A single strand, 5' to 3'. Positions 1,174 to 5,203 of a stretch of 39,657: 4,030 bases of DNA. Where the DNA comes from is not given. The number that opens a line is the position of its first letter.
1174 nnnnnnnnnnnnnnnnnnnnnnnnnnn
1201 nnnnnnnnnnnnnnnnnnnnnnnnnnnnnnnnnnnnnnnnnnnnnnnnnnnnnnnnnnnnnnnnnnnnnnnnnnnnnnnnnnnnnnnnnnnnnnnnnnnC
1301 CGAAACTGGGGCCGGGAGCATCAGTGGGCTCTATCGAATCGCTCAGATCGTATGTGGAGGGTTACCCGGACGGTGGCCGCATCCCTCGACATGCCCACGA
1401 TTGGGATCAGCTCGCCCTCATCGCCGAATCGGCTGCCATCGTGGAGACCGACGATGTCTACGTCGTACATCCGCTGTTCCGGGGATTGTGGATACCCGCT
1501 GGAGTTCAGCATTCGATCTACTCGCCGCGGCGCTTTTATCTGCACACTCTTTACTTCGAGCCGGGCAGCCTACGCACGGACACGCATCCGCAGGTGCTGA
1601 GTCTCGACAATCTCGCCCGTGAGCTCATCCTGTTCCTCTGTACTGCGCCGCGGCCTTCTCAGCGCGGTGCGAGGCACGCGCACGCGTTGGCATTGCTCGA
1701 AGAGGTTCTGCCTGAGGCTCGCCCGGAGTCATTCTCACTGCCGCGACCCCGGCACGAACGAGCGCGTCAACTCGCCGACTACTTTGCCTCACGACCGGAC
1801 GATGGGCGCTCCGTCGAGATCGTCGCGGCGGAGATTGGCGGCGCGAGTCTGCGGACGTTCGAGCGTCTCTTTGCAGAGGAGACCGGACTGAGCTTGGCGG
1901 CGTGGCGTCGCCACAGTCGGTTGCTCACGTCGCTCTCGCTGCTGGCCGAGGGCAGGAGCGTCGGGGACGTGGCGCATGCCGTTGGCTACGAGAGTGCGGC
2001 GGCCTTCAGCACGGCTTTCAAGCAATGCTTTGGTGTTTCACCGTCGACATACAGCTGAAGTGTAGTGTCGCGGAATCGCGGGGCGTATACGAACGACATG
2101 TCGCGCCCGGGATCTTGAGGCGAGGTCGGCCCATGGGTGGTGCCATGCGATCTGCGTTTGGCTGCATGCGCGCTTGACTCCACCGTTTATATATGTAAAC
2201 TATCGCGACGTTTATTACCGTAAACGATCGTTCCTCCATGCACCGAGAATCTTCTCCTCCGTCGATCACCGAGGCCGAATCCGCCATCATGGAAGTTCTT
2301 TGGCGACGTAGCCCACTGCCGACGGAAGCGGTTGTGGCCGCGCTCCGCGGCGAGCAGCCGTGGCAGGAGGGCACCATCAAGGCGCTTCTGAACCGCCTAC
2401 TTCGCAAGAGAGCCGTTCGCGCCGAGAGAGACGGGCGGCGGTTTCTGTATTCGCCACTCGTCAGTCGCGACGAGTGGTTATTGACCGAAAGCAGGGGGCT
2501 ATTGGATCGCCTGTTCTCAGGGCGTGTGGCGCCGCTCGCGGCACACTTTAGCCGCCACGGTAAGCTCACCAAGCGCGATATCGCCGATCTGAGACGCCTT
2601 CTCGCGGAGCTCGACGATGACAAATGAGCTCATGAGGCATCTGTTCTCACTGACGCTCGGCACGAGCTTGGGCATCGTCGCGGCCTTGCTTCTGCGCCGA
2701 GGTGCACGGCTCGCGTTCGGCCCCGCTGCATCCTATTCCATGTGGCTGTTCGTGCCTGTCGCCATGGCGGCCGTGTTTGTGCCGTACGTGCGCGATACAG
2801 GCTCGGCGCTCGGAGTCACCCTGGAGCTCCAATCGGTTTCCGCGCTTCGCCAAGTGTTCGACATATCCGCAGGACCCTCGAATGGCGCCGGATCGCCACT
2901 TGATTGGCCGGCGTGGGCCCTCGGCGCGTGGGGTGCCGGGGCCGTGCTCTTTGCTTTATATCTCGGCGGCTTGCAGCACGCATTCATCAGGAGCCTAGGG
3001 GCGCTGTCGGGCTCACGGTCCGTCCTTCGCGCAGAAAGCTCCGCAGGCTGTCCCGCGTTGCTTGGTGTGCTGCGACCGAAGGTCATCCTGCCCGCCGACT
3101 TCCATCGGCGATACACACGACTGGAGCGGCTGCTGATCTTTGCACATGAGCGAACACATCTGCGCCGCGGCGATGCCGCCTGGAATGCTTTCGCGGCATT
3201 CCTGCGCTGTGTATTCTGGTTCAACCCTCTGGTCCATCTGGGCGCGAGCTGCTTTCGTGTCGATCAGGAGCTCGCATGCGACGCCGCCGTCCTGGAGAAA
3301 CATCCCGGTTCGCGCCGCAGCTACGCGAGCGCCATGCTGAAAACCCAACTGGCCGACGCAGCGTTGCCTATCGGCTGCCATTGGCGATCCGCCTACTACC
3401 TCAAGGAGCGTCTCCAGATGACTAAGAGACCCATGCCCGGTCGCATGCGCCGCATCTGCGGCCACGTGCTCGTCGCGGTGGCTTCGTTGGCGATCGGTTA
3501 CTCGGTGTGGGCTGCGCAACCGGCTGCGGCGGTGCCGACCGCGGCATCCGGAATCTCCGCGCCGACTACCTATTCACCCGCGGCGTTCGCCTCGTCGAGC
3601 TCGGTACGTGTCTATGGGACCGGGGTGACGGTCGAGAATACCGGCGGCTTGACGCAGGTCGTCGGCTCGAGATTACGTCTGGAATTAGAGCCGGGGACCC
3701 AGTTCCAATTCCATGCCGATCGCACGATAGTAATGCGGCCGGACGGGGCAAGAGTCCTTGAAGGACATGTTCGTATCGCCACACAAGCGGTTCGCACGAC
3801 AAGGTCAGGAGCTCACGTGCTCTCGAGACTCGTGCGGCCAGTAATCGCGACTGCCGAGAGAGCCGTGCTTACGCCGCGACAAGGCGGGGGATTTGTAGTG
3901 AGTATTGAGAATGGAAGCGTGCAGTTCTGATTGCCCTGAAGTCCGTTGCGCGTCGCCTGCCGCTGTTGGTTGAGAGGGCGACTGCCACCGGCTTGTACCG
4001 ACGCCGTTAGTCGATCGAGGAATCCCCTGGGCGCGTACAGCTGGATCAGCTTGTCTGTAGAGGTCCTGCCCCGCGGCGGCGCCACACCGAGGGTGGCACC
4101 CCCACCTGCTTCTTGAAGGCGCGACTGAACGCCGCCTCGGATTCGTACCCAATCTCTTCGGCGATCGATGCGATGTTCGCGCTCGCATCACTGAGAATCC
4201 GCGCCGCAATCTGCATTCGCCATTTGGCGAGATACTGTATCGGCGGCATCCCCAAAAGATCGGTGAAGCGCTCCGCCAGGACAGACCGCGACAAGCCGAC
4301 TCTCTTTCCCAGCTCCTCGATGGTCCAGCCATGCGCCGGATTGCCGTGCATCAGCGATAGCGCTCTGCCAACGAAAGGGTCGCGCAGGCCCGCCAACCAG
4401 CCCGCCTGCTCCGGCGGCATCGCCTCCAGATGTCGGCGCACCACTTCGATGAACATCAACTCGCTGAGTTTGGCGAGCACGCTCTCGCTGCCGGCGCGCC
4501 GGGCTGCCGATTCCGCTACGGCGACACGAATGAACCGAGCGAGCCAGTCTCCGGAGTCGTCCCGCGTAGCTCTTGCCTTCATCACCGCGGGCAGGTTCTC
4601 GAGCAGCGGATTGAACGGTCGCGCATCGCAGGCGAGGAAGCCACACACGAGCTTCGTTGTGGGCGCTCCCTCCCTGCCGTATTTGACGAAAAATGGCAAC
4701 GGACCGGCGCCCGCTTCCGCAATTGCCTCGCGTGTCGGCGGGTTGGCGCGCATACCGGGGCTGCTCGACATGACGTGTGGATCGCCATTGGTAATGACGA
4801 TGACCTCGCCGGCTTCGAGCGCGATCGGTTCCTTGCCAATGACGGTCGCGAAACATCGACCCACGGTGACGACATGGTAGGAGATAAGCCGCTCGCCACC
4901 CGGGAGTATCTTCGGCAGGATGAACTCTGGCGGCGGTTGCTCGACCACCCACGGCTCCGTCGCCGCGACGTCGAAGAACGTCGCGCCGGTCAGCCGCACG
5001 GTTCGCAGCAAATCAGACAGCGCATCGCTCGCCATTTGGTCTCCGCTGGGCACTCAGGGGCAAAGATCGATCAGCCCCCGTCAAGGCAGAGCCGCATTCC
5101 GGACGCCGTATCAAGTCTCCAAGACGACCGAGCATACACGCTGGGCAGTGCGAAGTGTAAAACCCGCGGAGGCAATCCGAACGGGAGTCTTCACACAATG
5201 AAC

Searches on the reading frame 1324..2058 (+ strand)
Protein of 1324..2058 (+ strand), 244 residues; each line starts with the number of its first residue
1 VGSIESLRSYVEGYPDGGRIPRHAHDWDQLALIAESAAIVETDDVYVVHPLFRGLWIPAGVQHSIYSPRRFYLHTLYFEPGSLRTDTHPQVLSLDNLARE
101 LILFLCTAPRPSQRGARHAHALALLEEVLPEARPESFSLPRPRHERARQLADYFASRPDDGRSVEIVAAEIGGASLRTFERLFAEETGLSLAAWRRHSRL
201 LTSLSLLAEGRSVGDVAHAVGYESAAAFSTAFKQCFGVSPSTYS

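Call 9: search_protein_families(library=pfam, proteins=[window:1324-2058:+])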
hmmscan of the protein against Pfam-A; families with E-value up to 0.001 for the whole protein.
window:1324-2058:+ (244 aa): 3 families
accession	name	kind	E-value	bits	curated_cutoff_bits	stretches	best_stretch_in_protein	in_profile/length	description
PF12833.13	HTH_18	-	4.1e-20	72.3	33.6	1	170-243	3-77/80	Helix-turn-helix domain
PF00165.29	HTH_AraC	-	5.2e-15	55.6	26.6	2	208-243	6-40/42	Bacterial regulatory helix-turn-helix proteins, AraC family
PF02311.25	AraC_binding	-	0.00092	19.4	21.1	0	14-105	10-116/135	AraC-like ligand binding domain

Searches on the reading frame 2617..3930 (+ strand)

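Call 9: search_protein_families(library=pfam, proteins=[window:2617-3930:+])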
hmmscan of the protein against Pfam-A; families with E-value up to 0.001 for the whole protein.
window:2617-3930:+ (437 aa): 1 family
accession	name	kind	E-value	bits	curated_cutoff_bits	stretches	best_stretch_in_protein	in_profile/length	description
PF05569.17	Peptidase_M56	-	3e-56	191.2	31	1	9-268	3-295/296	BlaR1 peptidase M56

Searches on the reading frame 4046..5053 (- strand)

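Call 9: search_protein_families(library=pfam, proteins=[window:4046-5053:-])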
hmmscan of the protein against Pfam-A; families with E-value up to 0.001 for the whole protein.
window:4046-5053:- (335 aa): 3 families
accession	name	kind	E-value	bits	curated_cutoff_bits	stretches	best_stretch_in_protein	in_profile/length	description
PF12852.13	Cupin_6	-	4.4e-46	157.4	26.7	1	10-210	1-183/183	Cupin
PF12833.13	HTH_18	-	5.8e-22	78.2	33.6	1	249-327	2-80/80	Helix-turn-helix domain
PF00165.29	HTH_AraC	-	4e-12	46.4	26.6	2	293-325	10-41/42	Bacterial regulatory helix-turn-helix proteins, AraC family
